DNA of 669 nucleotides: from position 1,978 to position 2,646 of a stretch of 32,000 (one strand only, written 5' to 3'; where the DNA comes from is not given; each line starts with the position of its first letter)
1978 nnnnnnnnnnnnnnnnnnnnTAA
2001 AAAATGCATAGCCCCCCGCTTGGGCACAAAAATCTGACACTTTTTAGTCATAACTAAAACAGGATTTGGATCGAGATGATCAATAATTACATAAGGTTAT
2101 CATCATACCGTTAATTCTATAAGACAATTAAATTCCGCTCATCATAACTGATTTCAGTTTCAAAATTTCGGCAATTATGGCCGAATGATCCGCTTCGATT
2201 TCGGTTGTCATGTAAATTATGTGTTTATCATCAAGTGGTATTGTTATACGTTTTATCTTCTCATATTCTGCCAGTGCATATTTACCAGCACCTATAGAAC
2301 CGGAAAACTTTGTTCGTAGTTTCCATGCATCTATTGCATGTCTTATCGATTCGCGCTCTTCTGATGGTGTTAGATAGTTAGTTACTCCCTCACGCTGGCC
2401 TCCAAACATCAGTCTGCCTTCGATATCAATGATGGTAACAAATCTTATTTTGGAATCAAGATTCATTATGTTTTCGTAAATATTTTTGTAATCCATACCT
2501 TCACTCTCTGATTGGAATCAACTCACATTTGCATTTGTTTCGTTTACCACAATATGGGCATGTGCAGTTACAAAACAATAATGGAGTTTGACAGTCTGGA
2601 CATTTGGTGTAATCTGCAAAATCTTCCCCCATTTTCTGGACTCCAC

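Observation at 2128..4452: Accessory TFB paralog bracketed by two paralogous Roadblock-like genes and zinc-ribbon micro-ORFs: a possible transcription-regulatory cassette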

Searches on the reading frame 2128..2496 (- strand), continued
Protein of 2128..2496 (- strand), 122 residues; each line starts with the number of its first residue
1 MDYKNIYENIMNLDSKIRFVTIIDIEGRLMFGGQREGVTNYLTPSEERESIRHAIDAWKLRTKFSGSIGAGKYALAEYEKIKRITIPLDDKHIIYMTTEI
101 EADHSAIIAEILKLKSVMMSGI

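Call 49: search_protein_families(library=pfam, proteins=[P0243, P0244, P0256, P0262, P0278, P0336, P0250, P0261, P0249, P0246], max_evalue=0.001)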
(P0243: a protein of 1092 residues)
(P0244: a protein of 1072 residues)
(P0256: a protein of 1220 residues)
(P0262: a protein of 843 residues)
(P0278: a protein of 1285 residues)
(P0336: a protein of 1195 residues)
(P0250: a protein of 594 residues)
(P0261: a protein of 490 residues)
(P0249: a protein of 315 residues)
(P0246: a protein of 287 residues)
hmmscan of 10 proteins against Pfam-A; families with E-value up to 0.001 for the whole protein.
P0243 (1092 aa): 3 families
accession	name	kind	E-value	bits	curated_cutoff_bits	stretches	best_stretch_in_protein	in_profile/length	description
PF13271.11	DUF4062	-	3e-22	79.1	24.7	1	3-90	1-82/82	Domain of unknown function (DUF4062)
PF00805.28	Pentapeptide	-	8.4e-19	67.2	20.2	2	722-759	2-39/40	Pentapeptide repeats (8 copies)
PF13599.13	Pentapeptide_4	-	8.7e-08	32.6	38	1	723-787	13-77/78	Pentapeptide repeat region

P0244 (1072 aa): 5 families
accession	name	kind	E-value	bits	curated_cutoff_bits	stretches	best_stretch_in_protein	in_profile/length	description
PF00805.28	Pentapeptide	-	1.5e-20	72.8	20.2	2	708-746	2-40/40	Pentapeptide repeats (8 copies)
PF13599.13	Pentapeptide_4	-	1.1e-11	45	38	2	708-775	2-69/78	Pentapeptide repeat region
PF13576.12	Pentapeptide_3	-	3.4e-05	24.4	27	0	720-753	2-37/48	Pentapeptide repeats (9 copies)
PF05729.18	NACHT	-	0.00012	22.4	26.7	1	260-409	3-163/167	NACHT domain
PF20720.3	nSTAND3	-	0.00086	19.5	27.2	0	256-284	16-44/155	Novel STAND NTPase 3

P0256 (1220 aa): 7 families
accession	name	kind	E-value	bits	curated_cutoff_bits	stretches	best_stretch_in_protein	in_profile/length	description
PF00805.28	Pentapeptide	-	1.3e-33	114.6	20.2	5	769-805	2-38/40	Pentapeptide repeats (8 copies)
PF13599.13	Pentapeptide_4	-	6.8e-17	61.7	38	2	759-835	2-78/78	Pentapeptide repeat region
PF13576.12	Pentapeptide_3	-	3.9e-15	56.2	27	1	865-908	1-47/48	Pentapeptide repeats (9 copies)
PF13365.12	Trypsin_2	-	2.1e-12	48.4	27.6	1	26-176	1-144/144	Trypsin-like peptidase domain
PF00089.32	Trypsin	-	8.6e-06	26.2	20.6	1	12-201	13-215/220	Trypsin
PF24883.2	NPHP3_N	-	4.5e-05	24.1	24.8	0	336-393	107-162/164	Nephrocystin 3, N-terminal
PF13173.12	AAA_14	-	0.00076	19.9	27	1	284-398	4-101/129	AAA domain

P0262 (843 aa): 5 families
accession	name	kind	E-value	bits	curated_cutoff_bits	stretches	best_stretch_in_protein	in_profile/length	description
PF00805.28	Pentapeptide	-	1.6e-48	162.2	20.2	5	392-429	1-38/40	Pentapeptide repeats (8 copies)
PF13599.13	Pentapeptide_4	-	2.8e-20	72.6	38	3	447-516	6-75/78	Pentapeptide repeat region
PF13576.12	Pentapeptide_3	-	5.9e-14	52.5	27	2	395-437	2-47/48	Pentapeptide repeats (9 copies)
PF20364.3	DUF6659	-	7.7e-08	33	27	1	729-835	12-119/131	Family of unknown function (DUF6659)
PF25296.1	Decapeptide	-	0.00057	20.1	45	0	368-422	6-60/74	Decapeptide repeat region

P0278 (1285 aa): 7 families
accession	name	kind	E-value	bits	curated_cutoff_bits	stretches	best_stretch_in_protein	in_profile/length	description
PF13676.11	TIR_2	-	3.6e-23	82.8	28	1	9-132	1-121/122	TIR domain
PF00805.28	Pentapeptide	-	1.4e-20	72.9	20.2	2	824-859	5-40/40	Pentapeptide repeats (8 copies)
PF13599.13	Pentapeptide_4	-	1.5e-17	63.8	38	2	815-886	6-77/78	Pentapeptide repeat region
PF05729.18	NACHT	-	2.7e-06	27.8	26.7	1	351-494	8-165/167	NACHT domain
PF13576.12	Pentapeptide_3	-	2.4e-05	24.9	27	0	826-859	11-46/48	Pentapeptide repeats (9 copies)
PF01582.25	TIR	-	0.00018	21.8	21.3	1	21-105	18-98/179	TIR domain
PF13401.12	AAA_22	-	0.00025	21.8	27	0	346-416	8-70/130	AAA domain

P0336 (1195 aa): 4 families
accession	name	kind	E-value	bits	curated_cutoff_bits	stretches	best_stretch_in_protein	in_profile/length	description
PF00805.28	Pentapeptide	-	3e-19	68.7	20.2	2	812-848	3-39/40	Pentapeptide repeats (8 copies)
PF13599.13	Pentapeptide_4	-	1.4e-08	35.1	38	1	786-850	12-76/78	Pentapeptide repeat region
PF24883.2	NPHP3_N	-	2.2e-06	28.4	24.8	1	338-387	118-164/164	Nephrocystin 3, N-terminal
PF05729.18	NACHT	-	4.8e-06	27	26.7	1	278-420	10-163/167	NACHT domain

P0250 (594 aa): 3 families
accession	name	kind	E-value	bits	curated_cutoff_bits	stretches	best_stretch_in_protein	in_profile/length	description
PF00805.28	Pentapeptide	-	4e-31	106.6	20.2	3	221-257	1-37/40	Pentapeptide repeats (8 copies)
PF13599.13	Pentapeptide_4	-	1e-08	35.6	38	1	237-293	2-58/78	Pentapeptide repeat region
PF13576.12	Pentapeptide_3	-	1.2e-05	25.8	27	0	211-251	4-47/48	Pentapeptide repeats (9 copies)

P0261 (490 aa): 4 families
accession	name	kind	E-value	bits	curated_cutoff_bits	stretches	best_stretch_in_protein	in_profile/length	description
PF00805.28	Pentapeptide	-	7.7e-28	96.1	20.2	3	105-142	1-38/40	Pentapeptide repeats (8 copies)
PF13599.13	Pentapeptide_4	-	2e-15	57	38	2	81-142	2-63/78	Pentapeptide repeat region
PF13576.12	Pentapeptide_3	-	7.8e-10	39.3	27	1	144-184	3-45/48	Pentapeptide repeats (9 copies)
PF20364.3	DUF6659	-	0.0005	20.7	27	0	227-315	8-96/131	Family of unknown function (DUF6659)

P0249 (315 aa): 0 families

P0246 (287 aa): 0 families

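Call 50: list_cluster_members(proteins=[P0243, P0278, P0256, P0262, P0249, P0246, P0257])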
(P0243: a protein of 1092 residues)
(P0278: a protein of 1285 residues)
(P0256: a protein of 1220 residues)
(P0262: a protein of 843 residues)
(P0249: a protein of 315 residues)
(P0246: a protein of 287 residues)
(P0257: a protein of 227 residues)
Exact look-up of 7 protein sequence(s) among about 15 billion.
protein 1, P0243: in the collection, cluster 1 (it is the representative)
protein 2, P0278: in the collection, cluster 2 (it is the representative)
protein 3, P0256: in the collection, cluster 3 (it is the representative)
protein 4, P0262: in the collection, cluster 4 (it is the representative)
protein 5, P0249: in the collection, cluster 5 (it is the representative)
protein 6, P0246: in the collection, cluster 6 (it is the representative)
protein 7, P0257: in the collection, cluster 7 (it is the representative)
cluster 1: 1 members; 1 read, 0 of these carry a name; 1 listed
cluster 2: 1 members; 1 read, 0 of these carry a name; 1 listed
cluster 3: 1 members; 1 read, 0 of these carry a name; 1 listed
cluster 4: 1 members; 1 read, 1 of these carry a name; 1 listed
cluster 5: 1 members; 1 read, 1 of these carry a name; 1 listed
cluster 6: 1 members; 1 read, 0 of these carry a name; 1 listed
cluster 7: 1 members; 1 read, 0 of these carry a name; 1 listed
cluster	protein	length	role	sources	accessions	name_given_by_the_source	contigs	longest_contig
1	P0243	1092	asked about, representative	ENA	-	-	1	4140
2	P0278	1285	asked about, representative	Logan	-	-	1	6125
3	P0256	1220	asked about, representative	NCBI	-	-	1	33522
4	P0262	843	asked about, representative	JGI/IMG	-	uncharacterized protein YjbI with pentapeptide repeats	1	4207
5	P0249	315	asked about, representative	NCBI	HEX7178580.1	MAG TPA: hypothetical protein VF220_02570 [Nitrososphaeraceae archaeon]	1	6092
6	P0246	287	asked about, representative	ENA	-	-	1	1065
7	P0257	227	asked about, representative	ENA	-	-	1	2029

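Call 54: search_protein_families(library=pfam, proteins=[P0257, P0305, P0324, P0319, P0366, P0374, P0371, P0290, P0247, P0329], max_evalue=0.01)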
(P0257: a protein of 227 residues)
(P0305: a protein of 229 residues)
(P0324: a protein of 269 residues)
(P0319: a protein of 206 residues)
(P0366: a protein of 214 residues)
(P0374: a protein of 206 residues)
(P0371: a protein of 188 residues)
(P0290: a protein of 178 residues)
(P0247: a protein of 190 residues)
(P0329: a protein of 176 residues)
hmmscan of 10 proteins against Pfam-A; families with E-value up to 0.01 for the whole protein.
P0257 (227 aa): 0 families

P0305 (229 aa): 0 families

P0324 (269 aa): 0 families

P0319 (206 aa): 0 families

P0366 (214 aa): 0 families

P0374 (206 aa): 0 families

P0371 (188 aa): 0 families

P0290 (178 aa): 0 families

P0247 (190 aa): 1 family
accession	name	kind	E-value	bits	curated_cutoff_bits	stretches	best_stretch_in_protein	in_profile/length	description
PF16239.10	DUF4898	-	0.00074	20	25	0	145-180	26-59/82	Domain of unknown function (DUF4898)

P0329 (176 aa): 0 families

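Call 79: search_protein_families(library=pfam, proteins=[L001:9855-9995:+, L077:8031-8171:-], max_evalue=10)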
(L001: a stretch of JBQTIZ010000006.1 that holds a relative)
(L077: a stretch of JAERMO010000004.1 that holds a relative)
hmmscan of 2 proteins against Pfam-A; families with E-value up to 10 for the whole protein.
L001:9855-9995:+ (46 aa): 0 families

L077:8031-8171:- (46 aa): 0 families

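Call 87: find_related_loci(query=A1, collection=viral_contigs, flank=8000)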
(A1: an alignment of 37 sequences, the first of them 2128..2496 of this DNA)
Query A1 (122 aa) in viral_contigs; peptide patterns used: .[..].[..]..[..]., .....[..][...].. (x = any residue, [..] = any of these).
39 stretches matched a pattern, but none encodes a relative of the query by tblastn (E <= 1e-3).

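Call 88: search_protein_families(library=phrogs, proteins=[window:2128-2496:-], max_evalue=0.01)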
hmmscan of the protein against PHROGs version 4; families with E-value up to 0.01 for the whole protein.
window:2128-2496:- (122 aa): 0 families

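Call 89: search_protein_families(library=padloc, proteins=[window:2128-2496:-, P0278, P0256, P0243, P0244], max_evalue=0.001)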
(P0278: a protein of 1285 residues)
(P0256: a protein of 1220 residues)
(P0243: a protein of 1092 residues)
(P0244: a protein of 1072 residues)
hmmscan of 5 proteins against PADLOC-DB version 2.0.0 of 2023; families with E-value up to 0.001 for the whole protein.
window:2128-2496:- (122 aa): 0 families

P0278 (1285 aa): 6 families
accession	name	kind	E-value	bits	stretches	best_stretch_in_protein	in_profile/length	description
PDLC02421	Aga_TIR-PNTD1-PNTD2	-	6.4e-17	59.8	1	7-275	4-270/430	Class I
PDLC02403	Aga_TIR-PNTD1-PNTD2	-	1.8e-12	45.1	1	7-164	3-158/443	Class I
PDLC05062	PDC-S66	-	4.8e-09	34.1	1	9-73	151-216/282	-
PDLC02012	SAVED5--SAVED_TIR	-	5.4e-09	33.6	1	8-58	15-64/404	-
PDLC02416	Aga_REase-TIR-PNTD1-PNTD2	-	6.1e-05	19.9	1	8-139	157-281/572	Class I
PDLC01439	typeIV_DinG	-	0.00061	16.6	0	335-415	26-89/575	CAS-IV-A; associated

P0256 (1220 aa): 1 family
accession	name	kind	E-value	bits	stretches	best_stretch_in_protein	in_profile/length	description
PDLC04593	PDC-M35A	-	1.4e-05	23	1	14-183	11-184/216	-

P0243 (1092 aa): 0 families

P0244 (1072 aa): 1 family
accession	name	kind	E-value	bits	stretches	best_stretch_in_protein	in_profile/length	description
PDLC03838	DolB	-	0.00093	16.5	0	260-298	169-207/375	-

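Call 98: find_encoding_contigs(protein=P0004, flank=8000, max_places=2)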
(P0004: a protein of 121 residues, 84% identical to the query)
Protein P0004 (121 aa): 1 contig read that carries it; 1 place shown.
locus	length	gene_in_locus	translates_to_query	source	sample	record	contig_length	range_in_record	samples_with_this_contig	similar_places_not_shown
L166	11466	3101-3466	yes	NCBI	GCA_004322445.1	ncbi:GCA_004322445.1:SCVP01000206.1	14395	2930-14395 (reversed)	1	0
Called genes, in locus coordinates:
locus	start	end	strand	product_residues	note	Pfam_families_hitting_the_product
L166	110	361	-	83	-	-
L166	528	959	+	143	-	PF03061:4HBT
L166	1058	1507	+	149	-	PF13527:Acetyltransf_9 (faint), PF00583:Acetyltransf_1, PF13673:Acetyltransf_10, PF13508:Acetyltransf_7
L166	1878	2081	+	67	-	-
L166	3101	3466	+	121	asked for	PF20364:DUF6659 (weak)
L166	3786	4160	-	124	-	PF24033:DUF7342 (weak)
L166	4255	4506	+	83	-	-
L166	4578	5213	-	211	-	PF01209:Ubie_methyltran (faint), PF08241:Methyltransf_11, PF13649:Methyltransf_25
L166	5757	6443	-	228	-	-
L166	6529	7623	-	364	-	-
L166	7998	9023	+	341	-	PF04101:Glyco_tran_28_C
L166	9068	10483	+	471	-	PF00696:AA_kinase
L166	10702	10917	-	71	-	-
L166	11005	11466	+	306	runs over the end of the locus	PF01063:Aminotran_4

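Call 99: find_encoding_contigs(protein=P0008, flank=8000, max_places=2)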
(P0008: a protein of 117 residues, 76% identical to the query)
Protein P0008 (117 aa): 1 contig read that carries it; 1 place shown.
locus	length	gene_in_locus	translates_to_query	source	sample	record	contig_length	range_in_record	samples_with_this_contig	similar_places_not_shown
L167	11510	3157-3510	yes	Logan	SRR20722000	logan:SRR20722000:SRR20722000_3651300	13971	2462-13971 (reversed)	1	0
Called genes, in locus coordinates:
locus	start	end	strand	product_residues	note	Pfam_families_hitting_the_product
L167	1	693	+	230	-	?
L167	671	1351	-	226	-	PF01209:Ubie_methyltran, PF00891:Methyltransf_2 (weak), PF02353:CMAS (weak), PF13489:Methyltransf_23, PF13649:Methyltransf_25, PF13847:Methyltransf_31, PF08241:Methyltransf_11, PF08242:Methyltransf_12, +4 more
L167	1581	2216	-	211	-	-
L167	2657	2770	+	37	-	-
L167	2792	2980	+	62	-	-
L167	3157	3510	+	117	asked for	-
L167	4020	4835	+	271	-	PF00775:Dioxygenase_C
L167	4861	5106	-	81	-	PF01037:AsnC_trans_reg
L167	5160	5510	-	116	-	-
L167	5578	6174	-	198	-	PF18728:HEPN_AbiV (weak)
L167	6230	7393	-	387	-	PF00571:CBS (weak)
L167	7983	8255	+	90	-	PF01037:AsnC_trans_reg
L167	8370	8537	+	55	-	-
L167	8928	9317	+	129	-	PF20364:DUF6659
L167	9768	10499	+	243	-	-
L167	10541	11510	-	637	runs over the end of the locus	-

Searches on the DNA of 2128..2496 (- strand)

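Call 84: build_rna_model(alignment_id=A6)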
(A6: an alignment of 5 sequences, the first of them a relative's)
Model R1 built from alignment A6 (5 sequences, 96 columns); structure: RNAalifold consensus.
model positions 94; base pairs 29; branch points 1; effective number of sequences 1.09; information 0.608 bits per position. Calibrated on 0.2 Mb of random sequence (short: E-values are rough).
structure used (alignment columns):
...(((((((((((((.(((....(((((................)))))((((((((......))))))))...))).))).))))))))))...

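Call 85: search_with_rna_model(model_id=R1, sources=[window, L001, L002, L003, L004, L005, L006, L007, L008, L009, L010, L011, L012, L013, L015, L016, L022, L029, L031, L033, L035, L036, L043, L047, L048, L057, L068, L069, L076, L077, L081, L082, L085, L087, L090, L093, L095, L096, L097, L098, L101, L104, L110, L111, L113, L118, L123, L126, L127, L129, L131, L134, L138, L141, L148, L151, L153, L160, L161, L162, L163, L164, L165], max_evalue=1)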
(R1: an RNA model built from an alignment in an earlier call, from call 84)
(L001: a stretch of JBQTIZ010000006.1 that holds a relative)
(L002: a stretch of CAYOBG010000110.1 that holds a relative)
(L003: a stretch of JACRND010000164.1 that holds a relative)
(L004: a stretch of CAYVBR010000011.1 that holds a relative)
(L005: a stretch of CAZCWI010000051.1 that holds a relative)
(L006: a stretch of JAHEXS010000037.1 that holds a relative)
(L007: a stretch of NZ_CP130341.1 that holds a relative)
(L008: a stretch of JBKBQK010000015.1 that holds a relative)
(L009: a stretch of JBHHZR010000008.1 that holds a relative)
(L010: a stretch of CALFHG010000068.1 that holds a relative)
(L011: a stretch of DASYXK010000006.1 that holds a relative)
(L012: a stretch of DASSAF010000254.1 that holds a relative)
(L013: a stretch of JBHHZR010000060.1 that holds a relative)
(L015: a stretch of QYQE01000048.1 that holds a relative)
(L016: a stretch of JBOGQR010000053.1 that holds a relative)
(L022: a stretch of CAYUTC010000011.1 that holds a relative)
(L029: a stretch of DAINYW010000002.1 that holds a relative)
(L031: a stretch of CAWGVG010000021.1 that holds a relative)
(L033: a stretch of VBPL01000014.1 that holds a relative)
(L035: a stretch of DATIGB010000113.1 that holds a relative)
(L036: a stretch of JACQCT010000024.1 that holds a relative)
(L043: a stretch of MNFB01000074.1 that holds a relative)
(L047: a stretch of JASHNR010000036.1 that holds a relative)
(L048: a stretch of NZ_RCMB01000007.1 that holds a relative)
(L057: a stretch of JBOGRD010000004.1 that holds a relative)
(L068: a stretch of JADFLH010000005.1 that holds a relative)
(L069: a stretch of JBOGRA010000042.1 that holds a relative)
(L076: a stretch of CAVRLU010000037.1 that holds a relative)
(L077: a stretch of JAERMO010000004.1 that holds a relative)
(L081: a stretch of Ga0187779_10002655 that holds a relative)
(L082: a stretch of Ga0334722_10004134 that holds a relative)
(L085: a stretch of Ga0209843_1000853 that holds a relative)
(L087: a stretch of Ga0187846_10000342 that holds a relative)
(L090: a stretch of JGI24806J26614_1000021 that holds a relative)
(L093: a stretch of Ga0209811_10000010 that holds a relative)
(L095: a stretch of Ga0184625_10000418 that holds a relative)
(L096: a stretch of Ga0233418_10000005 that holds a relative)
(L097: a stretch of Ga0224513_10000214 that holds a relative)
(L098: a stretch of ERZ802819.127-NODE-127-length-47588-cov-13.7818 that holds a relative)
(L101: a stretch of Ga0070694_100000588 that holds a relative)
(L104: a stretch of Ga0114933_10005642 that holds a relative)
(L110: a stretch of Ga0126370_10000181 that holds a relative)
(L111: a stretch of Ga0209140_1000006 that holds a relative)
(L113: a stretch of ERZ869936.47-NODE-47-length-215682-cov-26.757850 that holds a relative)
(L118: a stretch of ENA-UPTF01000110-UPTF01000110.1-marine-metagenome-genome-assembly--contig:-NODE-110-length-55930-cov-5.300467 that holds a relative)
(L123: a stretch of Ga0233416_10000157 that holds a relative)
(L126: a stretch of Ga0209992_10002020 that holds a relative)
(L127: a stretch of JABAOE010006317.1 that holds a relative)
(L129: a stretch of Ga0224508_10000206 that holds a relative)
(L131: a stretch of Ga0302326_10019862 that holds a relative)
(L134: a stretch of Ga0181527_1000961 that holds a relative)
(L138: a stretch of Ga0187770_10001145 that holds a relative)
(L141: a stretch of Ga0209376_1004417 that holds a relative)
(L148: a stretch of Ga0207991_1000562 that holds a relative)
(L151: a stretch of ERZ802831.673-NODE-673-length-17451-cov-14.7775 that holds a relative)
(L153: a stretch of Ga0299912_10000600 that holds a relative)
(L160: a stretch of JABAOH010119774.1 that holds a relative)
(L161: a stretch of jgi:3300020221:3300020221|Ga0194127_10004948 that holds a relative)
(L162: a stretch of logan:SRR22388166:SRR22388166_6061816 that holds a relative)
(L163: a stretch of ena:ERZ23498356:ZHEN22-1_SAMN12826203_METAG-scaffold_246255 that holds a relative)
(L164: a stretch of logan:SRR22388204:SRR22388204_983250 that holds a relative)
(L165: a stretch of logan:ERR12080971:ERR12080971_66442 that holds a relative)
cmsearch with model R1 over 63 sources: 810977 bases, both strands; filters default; matches with E-value up to 1: 5.
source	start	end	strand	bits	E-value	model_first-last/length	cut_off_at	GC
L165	1155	1247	+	105.2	5.6e-24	1-94/94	no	0.48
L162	1082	1176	+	105.1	5.9e-24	1-94/94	no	0.47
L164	455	549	+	97.4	6e-22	1-94/94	no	0.46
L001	8766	8849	-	91.5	2.2e-20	1-94/94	no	0.46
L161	5905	5987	+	82.2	5.7e-18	1-94/94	no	0.49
